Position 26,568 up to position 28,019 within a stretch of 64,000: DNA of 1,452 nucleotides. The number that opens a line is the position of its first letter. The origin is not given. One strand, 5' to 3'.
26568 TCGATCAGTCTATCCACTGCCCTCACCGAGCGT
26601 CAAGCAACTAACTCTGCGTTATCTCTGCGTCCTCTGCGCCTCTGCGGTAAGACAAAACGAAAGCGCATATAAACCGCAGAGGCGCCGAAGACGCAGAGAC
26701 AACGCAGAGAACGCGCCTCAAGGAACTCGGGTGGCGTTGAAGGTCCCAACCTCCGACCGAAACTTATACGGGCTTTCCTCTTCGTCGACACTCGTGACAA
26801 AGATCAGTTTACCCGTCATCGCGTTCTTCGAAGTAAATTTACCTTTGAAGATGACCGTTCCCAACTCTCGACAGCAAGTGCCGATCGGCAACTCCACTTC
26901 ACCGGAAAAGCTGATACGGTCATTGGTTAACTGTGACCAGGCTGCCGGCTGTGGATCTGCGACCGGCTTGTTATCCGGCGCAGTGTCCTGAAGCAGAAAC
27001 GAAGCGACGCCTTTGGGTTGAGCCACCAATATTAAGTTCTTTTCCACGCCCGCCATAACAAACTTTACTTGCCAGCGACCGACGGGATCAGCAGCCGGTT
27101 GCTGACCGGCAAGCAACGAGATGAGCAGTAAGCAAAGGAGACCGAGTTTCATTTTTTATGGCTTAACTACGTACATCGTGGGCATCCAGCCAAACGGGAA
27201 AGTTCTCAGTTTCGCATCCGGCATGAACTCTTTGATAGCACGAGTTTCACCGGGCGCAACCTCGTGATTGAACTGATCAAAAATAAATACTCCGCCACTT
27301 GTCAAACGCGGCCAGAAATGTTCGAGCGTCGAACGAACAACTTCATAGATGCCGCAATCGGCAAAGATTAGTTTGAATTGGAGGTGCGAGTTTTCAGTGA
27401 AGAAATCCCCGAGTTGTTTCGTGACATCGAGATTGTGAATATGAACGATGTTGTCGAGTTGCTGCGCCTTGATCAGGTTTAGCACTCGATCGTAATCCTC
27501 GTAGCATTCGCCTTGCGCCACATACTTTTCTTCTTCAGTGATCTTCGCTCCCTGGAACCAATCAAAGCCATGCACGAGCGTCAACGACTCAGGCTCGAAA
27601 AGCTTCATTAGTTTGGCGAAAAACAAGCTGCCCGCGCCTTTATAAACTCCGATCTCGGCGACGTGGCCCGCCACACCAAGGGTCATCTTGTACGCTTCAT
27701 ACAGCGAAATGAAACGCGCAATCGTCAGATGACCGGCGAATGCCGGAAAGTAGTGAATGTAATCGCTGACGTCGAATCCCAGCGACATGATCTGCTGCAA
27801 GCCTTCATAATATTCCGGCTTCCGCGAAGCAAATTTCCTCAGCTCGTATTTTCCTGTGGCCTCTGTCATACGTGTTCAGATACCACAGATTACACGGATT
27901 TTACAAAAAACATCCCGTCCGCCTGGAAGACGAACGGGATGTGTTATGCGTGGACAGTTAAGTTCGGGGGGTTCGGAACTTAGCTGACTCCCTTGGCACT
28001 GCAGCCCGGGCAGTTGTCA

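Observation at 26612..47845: Family B is family A with the same T->C substitution in every heptamer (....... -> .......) and identical 4/2/1 spacer geometry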

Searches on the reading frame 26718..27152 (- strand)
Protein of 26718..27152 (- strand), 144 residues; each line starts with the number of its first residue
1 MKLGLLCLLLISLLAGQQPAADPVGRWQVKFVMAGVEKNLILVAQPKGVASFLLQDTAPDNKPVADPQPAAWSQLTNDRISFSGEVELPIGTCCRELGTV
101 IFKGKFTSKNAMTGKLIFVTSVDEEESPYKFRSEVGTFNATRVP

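Call 30: search_protein_families(library=pfam, proteins=[window:26718-27152:-])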
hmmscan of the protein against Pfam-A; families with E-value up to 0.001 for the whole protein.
window:26718-27152:- (144 aa): 0 families

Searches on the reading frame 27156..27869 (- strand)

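Call 30: search_protein_families(library=pfam, proteins=[window:27156-27869:-])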
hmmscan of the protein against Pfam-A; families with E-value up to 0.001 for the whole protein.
window:27156-27869:- (237 aa): 2 families
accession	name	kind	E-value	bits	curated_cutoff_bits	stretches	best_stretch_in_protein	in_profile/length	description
PF13578.12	Methyltransf_24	-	1.1e-11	46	26.3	1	72-198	2-103/105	Methyltransferase domain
PF05711.17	TylF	-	1.3e-06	28.3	23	1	64-221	89-248/264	Macrocin-O-methyltransferase (TylF)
